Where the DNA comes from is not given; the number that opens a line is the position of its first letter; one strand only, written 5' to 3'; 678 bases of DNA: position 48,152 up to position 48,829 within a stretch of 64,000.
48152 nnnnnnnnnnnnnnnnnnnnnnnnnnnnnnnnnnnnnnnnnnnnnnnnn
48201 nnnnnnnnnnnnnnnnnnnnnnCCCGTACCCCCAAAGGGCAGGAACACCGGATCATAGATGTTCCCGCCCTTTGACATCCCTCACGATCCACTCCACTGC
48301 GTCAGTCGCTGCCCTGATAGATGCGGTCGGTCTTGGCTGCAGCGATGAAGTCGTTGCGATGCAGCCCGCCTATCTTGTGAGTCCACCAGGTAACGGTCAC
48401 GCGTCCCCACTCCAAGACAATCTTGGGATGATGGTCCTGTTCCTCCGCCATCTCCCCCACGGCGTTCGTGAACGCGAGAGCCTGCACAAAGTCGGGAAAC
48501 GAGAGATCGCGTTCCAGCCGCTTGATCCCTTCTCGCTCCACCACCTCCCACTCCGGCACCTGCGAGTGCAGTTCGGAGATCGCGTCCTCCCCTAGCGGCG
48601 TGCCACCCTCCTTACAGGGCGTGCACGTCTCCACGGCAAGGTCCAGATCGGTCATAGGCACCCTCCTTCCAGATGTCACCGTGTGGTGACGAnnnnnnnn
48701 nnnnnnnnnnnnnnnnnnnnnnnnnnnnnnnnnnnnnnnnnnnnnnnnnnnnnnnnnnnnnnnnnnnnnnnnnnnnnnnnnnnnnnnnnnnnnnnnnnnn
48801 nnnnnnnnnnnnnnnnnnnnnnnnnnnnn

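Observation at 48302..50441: Encapsulin nanocompartment operon with an unusual tandem bacterioferritin-like cargo and a co-transcribed pterin-4a-carbinolamine dehydratase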

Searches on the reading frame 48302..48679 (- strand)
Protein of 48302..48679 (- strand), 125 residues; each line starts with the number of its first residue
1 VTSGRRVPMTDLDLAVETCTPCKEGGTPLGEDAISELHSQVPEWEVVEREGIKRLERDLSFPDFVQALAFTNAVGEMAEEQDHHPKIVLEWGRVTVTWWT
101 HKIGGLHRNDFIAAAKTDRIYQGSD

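Call 3: search_protein_families(library=pfam, proteins=[window:48302-48679:-], max_evalue=0.01)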
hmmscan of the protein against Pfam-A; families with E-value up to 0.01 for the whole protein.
window:48302-48679:- (125 aa): 1 family
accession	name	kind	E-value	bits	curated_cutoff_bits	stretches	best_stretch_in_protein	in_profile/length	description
PF01329.24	Pterin_4a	-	6.1e-30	103.6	26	1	28-120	2-91/91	Pterin 4 alpha carbinolamine dehydratase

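Call 4: search_protein_families(library=ncbifam, proteins=[window:48302-48679:-], max_evalue=0.01)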
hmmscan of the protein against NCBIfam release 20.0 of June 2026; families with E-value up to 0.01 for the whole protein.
window:48302-48679:- (125 aa): 5 families
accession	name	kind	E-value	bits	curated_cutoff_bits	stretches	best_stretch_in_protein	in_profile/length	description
NF002016.0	PRK00823.1-1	equivalog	3.9e-45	152.6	133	1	14-121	4-111/113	4a-hydroxytetrahydrobiopterin dehydratase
NF002019.0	PRK00823.1-4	equivalog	3.4e-32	111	137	1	12-122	5-113/116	4a-hydroxytetrahydrobiopterin dehydratase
NF002017.0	PRK00823.1-2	equivalog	3.5e-19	68.6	80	1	29-120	5-92/94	4a-hydroxytetrahydrobiopterin dehydratase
NF002018.0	PRK00823.1-3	equivalog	7.6e-16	57.9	108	1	29-121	6-96/98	4a-hydroxytetrahydrobiopterin dehydratase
NF002020.0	PRK00823.1-5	equivalog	6.7e-12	45.5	146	1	37-119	23-103/111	4a-hydroxytetrahydrobiopterin dehydratase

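Call 44: find_homologous_proteins(query=window:48302-48655:-, max_evalue=1e-10)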
Query window:48302-48655:- (117 aa): 6649 proteins with E <= 1e-10 among 6659 candidates; the best 120 are listed.
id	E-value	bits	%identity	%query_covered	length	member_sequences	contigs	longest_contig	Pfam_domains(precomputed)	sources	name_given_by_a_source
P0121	5.4e-75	267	100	100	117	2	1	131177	PF01329.25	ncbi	ncbi:MAG: 4a-hydroxytetrahydrobiopterin dehydratase [Anaerolineae bacterium]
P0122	8.7e-64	231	85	100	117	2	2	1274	PF01329.25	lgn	-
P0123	6.5e-53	196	78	92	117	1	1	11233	PF01329.25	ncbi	ncbi:MAG: 4a-hydroxytetrahydrobiopterin dehydratase [Anaerolineae bacterium]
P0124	6.2e-52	193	74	94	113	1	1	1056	PF01329.25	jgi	jgi:4a-hydroxytetrahydrobiopterin dehydratase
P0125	4.2e-51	190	74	93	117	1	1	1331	PF01329.25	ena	-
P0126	2.1e-50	188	74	94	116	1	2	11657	PF01329.25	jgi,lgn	jgi:4a-hydroxytetrahydrobiopterin dehydratase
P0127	1.7e-48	181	69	94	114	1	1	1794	PF01329.25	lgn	-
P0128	1.5e-47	178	70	94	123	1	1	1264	PF01329.25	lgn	-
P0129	3.6e-46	174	71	93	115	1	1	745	PF01329.25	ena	-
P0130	2.0e-45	172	65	95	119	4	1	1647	PF01329.25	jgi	jgi:4a-hydroxytetrahydrobiopterin dehydratase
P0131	2.8e-45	171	67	93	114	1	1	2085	PF01329.25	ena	-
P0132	4.4e-45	170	71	92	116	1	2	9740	PF01329.25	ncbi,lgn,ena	-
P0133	7.6e-45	170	68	91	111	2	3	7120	PF01329.25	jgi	jgi:4a-hydroxytetrahydrobiopterin dehydratase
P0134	7.9e-45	170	68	93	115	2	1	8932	PF01329.25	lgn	-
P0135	8.6e-45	170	68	93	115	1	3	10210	PF01329.25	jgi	jgi:4a-hydroxytetrahydrobiopterin dehydratase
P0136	1.8e-44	169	70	92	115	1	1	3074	PF01329.25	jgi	jgi:4a-hydroxytetrahydrobiopterin dehydratase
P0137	2.4e-44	168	68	94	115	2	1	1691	PF01329.25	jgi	jgi:4a-hydroxytetrahydrobiopterin dehydratase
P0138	6.1e-44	167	66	95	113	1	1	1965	PF01329.25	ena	-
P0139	7.8e-44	166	64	94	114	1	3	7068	PF01329.25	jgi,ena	-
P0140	8.0e-44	166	66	94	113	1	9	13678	PF01329.25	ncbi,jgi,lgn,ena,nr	ncbi:MAG: 4a-hydroxytetrahydrobiopterin dehydratase [Chloroflexi bacterium]|jgi:4a-hydroxytetrahydro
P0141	1.1e-43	166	69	93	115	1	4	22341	PF01329.25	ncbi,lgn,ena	-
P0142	1.1e-43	166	64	92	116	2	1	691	PF01329.25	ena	-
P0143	1.6e-43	165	64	94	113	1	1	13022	PF01329.25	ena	-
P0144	1.7e-43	165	64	95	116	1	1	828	PF01329.25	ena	-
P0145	1.7e-43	165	66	90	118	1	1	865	PF01329.25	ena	-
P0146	1.8e-43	165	64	95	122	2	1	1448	PF01329.25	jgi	jgi:4a-hydroxytetrahydrobiopterin dehydratase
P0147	2.0e-43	165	66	93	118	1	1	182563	PF01329.25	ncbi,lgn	-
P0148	2.5e-43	165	66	93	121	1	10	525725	PF01329.25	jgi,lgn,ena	jgi:4a-hydroxytetrahydrobiopterin dehydratase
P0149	2.9e-43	165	69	88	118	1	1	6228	PF01329.25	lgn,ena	-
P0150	2.9e-43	165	66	93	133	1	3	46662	PF01329.25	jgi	jgi:4a-hydroxytetrahydrobiopterin dehydratase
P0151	3.1e-43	165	68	88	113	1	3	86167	PF01329.25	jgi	jgi:4a-hydroxytetrahydrobiopterin dehydratase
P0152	3.2e-43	164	67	91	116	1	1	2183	PF01329.25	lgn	-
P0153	3.2e-43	164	63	96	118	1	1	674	PF01329.25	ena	-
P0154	3.4e-43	164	64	95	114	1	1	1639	PF01329.25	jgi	jgi:4a-hydroxytetrahydrobiopterin dehydratase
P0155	4.3e-43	164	63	93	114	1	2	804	PF01329.25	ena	-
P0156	4.4e-43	164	67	95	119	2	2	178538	PF01329.25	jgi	jgi:4a-hydroxytetrahydrobiopterin dehydratase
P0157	4.5e-43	164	67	88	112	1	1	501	PF01329.25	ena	-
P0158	4.6e-43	164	65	94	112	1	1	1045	PF01329.25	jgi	jgi:4a-hydroxytetrahydrobiopterin dehydratase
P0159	4.7e-43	164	68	90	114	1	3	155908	PF01329.25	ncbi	ncbi:MAG: 4a-hydroxytetrahydrobiopterin dehydratase [Anaerolineae bacterium]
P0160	5.0e-43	164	67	91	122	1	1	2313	PF01329.25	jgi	-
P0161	5.0e-43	164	65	92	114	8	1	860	PF01329.25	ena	-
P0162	5.7e-43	164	64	95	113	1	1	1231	PF01329.25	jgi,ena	-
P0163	6.3e-43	164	67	93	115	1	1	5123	PF01329.25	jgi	jgi:4a-hydroxytetrahydrobiopterin dehydratase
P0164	6.4e-43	164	66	91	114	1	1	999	PF01329.25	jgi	jgi:4a-hydroxytetrahydrobiopterin dehydratase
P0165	6.5e-43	163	62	94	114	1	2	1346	PF01329.25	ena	-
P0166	6.9e-43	163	63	94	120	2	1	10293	PF01329.25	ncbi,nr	ncbi:MAG: 4a-hydroxytetrahydrobiopterin dehydratase [Anaerolineales bacterium]|nr:4a-hydroxytetrahyd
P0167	6.9e-43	163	67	91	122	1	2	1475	PF01329.25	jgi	jgi:4a-hydroxytetrahydrobiopterin dehydratase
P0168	7.2e-43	163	64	95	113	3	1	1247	PF01329.25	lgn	-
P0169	8.1e-43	163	64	95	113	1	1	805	PF01329.25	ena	-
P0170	8.2e-43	163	65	95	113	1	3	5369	PF01329.25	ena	-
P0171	9.1e-43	163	65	93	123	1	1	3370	PF01329.25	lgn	-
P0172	9.2e-43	163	67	91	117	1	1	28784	PF01329.25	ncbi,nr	ncbi:MAG: 4a-hydroxytetrahydrobiopterin dehydratase [Armatimonadota bacterium]|nr:4a-hydroxytetrahyd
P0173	1.0e-42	163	68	89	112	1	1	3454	PF01329.25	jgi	jgi:4a-hydroxytetrahydrobiopterin dehydratase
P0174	1.0e-42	163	65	95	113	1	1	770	PF01329.25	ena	-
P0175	1.1e-42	163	64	92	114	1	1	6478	PF01329.25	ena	-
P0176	1.2e-42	163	62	94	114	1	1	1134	PF01329.25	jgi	jgi:4a-hydroxytetrahydrobiopterin dehydratase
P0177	1.2e-42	163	64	95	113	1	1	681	PF01329.25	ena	-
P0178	1.2e-42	163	68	88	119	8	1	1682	PF01329.25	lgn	-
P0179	1.2e-42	163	62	95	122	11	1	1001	PF01329.25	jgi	-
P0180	1.3e-42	163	64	91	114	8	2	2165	PF01329.25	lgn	-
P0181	1.3e-42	162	65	95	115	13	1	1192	PF01329.25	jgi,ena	jgi:4a-hydroxytetrahydrobiopterin dehydratase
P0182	1.3e-42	162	66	91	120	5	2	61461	PF01329.25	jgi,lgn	jgi:4a-hydroxytetrahydrobiopterin dehydratase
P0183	1.4e-42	162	63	97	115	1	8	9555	PF01329.25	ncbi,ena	-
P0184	1.4e-42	162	63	95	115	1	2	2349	PF01329.25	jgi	jgi:4a-hydroxytetrahydrobiopterin dehydratase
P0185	1.5e-42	162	67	88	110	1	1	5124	PF01329.25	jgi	jgi:4a-hydroxytetrahydrobiopterin dehydratase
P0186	1.5e-42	162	69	88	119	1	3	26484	PF01329.25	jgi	jgi:4a-hydroxytetrahydrobiopterin dehydratase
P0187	1.5e-42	162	62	98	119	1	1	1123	PF01329.25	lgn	-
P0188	1.6e-42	162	71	88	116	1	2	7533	PF01329.25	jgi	-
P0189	1.6e-42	162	69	88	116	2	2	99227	PF01329.25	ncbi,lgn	-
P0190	1.7e-42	162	64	89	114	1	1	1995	PF01329.25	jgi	jgi:4a-hydroxytetrahydrobiopterin dehydratase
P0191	1.7e-42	162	67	92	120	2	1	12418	PF01329.25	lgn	-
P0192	1.7e-42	162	64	94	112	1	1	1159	PF01329.25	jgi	jgi:4a-hydroxytetrahydrobiopterin dehydratase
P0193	1.9e-42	162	64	91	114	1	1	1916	PF01329.25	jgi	jgi:4a-hydroxytetrahydrobiopterin dehydratase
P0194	1.9e-42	162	66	94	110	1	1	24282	PF01329.25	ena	-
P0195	2.1e-42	162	67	91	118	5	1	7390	PF01329.25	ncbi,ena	-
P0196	2.1e-42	162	65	91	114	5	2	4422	PF01329.25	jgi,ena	-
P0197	2.1e-42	162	63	94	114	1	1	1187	PF01329.25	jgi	jgi:4a-hydroxytetrahydrobiopterin dehydratase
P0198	2.1e-42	162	64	93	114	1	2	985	PF01329.25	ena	-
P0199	2.1e-42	162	66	93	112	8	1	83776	PF01329.25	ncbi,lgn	-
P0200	2.2e-42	162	65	89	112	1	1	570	PF01329.25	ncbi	-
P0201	2.2e-42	162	64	95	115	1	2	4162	PF01329.25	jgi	jgi:4a-hydroxytetrahydrobiopterin dehydratase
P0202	2.3e-42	162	64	94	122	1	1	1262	PF01329.25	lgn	-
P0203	2.3e-42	162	64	94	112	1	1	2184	PF01329.25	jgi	jgi:4a-hydroxytetrahydrobiopterin dehydratase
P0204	2.5e-42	162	65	92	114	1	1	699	PF01329.25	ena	-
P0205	2.6e-42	162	68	92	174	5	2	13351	PF01329.25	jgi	jgi:4a-hydroxytetrahydrobiopterin dehydratase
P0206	2.6e-42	162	65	93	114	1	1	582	PF01329.25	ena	-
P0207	2.9e-42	161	62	93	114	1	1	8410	PF01329.25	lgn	-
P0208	3.0e-42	161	65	93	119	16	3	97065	PF01329.25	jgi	jgi:4a-hydroxytetrahydrobiopterin dehydratase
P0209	3.0e-42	161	63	96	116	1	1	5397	PF01329.25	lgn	-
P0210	3.2e-42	161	63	89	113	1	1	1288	PF01329.25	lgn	-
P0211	3.2e-42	161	63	89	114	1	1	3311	PF01329.25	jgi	-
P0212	3.3e-42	161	68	87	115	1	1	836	PF01329.25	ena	-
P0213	3.6e-42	161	65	90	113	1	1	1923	PF01329.25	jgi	jgi:4a-hydroxytetrahydrobiopterin dehydratase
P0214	3.6e-42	161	60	95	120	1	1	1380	PF01329.25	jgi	jgi:4a-hydroxytetrahydrobiopterin dehydratase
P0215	3.6e-42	161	63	96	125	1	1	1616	PF01329.25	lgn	-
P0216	3.6e-42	161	65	90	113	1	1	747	PF01329.25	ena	-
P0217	3.8e-42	161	65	95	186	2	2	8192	PF00464.26,PF01329.25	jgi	jgi:4a-hydroxytetrahydrobiopterin dehydratase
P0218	3.8e-42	161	61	95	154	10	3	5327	PF01329.25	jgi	jgi:4a-hydroxytetrahydrobiopterin dehydratase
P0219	3.8e-42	161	63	91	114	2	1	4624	PF01329.25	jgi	jgi:4a-hydroxytetrahydrobiopterin dehydratase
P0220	3.9e-42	161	63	91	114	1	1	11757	PF01329.25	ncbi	-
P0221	4.0e-42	161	60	96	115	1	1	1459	PF01329.25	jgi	jgi:4a-hydroxytetrahydrobiopterin dehydratase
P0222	4.3e-42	161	61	93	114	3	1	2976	PF01329.25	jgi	jgi:4a-hydroxytetrahydrobiopterin dehydratase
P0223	4.4e-42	161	64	95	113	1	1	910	PF01329.25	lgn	-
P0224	4.6e-42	161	63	92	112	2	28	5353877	PF01329.25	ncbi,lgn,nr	ncbi:MAG: 4a-hydroxytetrahydrobiopterin dehydratase [Anaerolineales bacterium]|nr:MAG: 4a-hydroxytet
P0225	4.7e-42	161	67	90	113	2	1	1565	PF01329.25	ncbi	-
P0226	4.8e-42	161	64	94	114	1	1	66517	PF01329.25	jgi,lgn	jgi:4a-hydroxytetrahydrobiopterin dehydratase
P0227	4.8e-42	161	69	87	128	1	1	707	PF01329.25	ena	-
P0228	4.9e-42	161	65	90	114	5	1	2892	PF01329.25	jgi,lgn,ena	-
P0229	4.9e-42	161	62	95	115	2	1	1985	PF01329.25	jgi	jgi:4a-hydroxytetrahydrobiopterin dehydratase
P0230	4.9e-42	161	62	92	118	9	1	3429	PF01329.25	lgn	-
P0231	5.0e-42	161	62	98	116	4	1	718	PF01329.25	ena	-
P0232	5.4e-42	161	65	89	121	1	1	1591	PF01329.25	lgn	-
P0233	5.6e-42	160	65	94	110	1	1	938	PF01329.25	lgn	-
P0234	5.6e-42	160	60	96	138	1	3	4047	PF01329.25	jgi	jgi:4a-hydroxytetrahydrobiopterin dehydratase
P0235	5.7e-42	160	63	89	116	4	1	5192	PF01329.25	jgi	-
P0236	5.8e-42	160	60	96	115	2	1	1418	PF01329.25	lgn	-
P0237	6.1e-42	160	66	88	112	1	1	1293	PF01329.25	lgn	-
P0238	6.3e-42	160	62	95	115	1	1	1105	PF01329.25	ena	-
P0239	6.5e-42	160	66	89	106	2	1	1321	PF01329.25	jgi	jgi:4a-hydroxytetrahydrobiopterin dehydratase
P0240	6.7e-42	160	62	95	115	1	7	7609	PF01329.25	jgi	jgi:4a-hydroxytetrahydrobiopterin dehydratase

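Call 45: find_encoding_contigs(protein=P0224, flank=5000, max_places=3)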
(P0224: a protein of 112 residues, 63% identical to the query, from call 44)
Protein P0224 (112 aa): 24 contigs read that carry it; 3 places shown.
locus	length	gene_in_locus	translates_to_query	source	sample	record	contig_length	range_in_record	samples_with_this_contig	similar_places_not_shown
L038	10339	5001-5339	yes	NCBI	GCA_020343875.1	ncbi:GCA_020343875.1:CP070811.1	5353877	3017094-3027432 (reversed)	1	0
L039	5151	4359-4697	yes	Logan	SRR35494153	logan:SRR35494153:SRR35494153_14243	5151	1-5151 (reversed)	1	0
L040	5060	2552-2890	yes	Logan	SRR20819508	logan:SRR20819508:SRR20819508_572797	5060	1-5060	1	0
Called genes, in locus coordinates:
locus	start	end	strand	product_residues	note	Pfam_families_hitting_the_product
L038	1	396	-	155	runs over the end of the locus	PF01197:Ribosomal_L31, PF03118:RNA_pol_A_CTD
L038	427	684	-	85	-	PF01016:Ribosomal_L27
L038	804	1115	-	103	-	PF00829:Ribosomal_L21p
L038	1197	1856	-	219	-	PF10105:DUF2344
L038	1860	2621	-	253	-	-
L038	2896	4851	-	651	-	PF19864:Radical_SAM_N2, PF04055:Radical_SAM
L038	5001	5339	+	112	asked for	PF01329:Pterin_4a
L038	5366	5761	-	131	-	PF01894:YjbQ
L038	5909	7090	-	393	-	PF12773:DZR (weak), PF13240:Zn_Ribbon_1 (faint), PF13248:Zn_ribbon_3 (faint), PF01476:LysM, PF23446:LysM1_NFP_LYK (faint), PF23473:LysM3_LYK4_5 (faint), PF01476:LysM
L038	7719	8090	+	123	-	-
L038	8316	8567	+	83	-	PF02627:CMD (weak)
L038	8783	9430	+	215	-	PF07638:Sigma70_ECF, PF04542:Sigma70_r2, PF08281:Sigma70_r4_2, PF04545:Sigma70_r4, PF00196:GerE (weak)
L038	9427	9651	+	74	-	PF13490:zf-HC2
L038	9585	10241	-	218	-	PF09335:VTT_dom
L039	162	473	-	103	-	PF00829:Ribosomal_L21p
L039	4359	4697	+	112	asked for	PF01329:Pterin_4a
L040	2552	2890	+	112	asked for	PF01329:Pterin_4a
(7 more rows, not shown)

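Call 46: find_encoding_contigs(protein=P0159, flank=5000, max_places=2)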
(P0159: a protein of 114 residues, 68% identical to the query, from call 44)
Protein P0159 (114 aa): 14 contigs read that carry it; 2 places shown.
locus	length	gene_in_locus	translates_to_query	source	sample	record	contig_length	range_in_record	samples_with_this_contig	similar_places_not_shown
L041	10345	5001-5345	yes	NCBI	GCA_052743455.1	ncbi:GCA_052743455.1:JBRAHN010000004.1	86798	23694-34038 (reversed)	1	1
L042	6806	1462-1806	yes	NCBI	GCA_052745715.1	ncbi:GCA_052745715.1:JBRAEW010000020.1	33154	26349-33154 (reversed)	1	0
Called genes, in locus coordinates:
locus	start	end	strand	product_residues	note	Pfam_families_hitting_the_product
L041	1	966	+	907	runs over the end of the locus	PF08486:SpoIID, PF13620:CarboxypepD_reg, PF13715:CarbopepD_reg_2 (weak), PF17802:SpaA (faint), PF22904:NOMO1-like_2nd (faint), PF24025:Ig_DR_A0283-like (faint), PF13620:CarboxypepD_reg, PF17210:SdrD_B (weak), +1 more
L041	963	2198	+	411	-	PF13742:tRNA_anti_2, PF01336:tRNA_anti-codon, PF02601:Exonuc_VII_L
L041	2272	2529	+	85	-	PF02609:Exonuc_VII_S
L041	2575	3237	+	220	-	PF10105:DUF2344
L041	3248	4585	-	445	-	PF01336:tRNA_anti-codon, PF00152:tRNA-synt_2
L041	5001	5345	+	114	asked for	PF01329:Pterin_4a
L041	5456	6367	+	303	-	PF00106:adh_short (faint), PF01370:Epimerase, PF04321:RmlD_sub_bind (faint), PF13460:NAD_binding_10, PF08338:DUF1731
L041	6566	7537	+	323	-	PF00676:E1_dh, PF02775:TPP_enzyme_C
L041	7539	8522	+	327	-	PF02779:Transket_pyr, PF02780:Transketolase_C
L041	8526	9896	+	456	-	PF00364:Biotin_lipoyl, PF02817:E3_binding, PF00198:2-oxoacid_dh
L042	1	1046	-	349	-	PF01336:tRNA_anti-codon, PF00152:tRNA-synt_2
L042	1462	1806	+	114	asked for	PF01329:Pterin_4a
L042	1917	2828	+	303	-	PF00106:adh_short (faint), PF01370:Epimerase, PF04321:RmlD_sub_bind (faint), PF13460:NAD_binding_10, PF08338:DUF1731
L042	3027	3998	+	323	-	PF00676:E1_dh, PF02775:TPP_enzyme_C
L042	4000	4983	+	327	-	PF02779:Transket_pyr, PF02780:Transketolase_C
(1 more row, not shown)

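Call 47: find_encoding_contigs(protein=P0148, flank=5000, max_places=2)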
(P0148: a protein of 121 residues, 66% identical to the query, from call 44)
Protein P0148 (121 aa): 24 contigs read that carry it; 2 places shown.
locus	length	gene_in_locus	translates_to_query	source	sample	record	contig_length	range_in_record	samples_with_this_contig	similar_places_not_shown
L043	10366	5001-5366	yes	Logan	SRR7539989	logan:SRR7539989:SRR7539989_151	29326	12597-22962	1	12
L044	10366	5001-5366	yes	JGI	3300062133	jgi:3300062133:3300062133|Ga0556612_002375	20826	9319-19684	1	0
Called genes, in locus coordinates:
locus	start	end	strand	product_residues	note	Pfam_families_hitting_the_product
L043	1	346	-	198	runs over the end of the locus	PF07638:Sigma70_ECF, PF04542:Sigma70_r2, PF08281:Sigma70_r4_2, PF04545:Sigma70_r4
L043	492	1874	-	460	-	-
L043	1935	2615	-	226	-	PF04542:Sigma70_r2, PF08281:Sigma70_r4_2, PF04545:Sigma70_r4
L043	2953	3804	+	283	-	PF00215:OMPdecase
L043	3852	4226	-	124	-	-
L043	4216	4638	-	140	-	-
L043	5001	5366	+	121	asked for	PF01329:Pterin_4a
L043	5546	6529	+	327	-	PF12974:Phosphonate-bd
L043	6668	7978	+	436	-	PF01547:SBP_bac_1, PF13416:SBP_bac_8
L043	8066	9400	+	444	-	PF09861:Lar_N (weak), PF04015:DUF362 (faint)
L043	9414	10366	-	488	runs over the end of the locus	PF03136:Pup_ligase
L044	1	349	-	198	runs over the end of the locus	PF07638:Sigma70_ECF, PF04542:Sigma70_r2, PF08281:Sigma70_r4_2, PF04545:Sigma70_r4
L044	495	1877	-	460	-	-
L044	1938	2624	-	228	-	PF04542:Sigma70_r2, PF08281:Sigma70_r4_2, PF04545:Sigma70_r4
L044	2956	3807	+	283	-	PF00215:OMPdecase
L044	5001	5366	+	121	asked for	PF01329:Pterin_4a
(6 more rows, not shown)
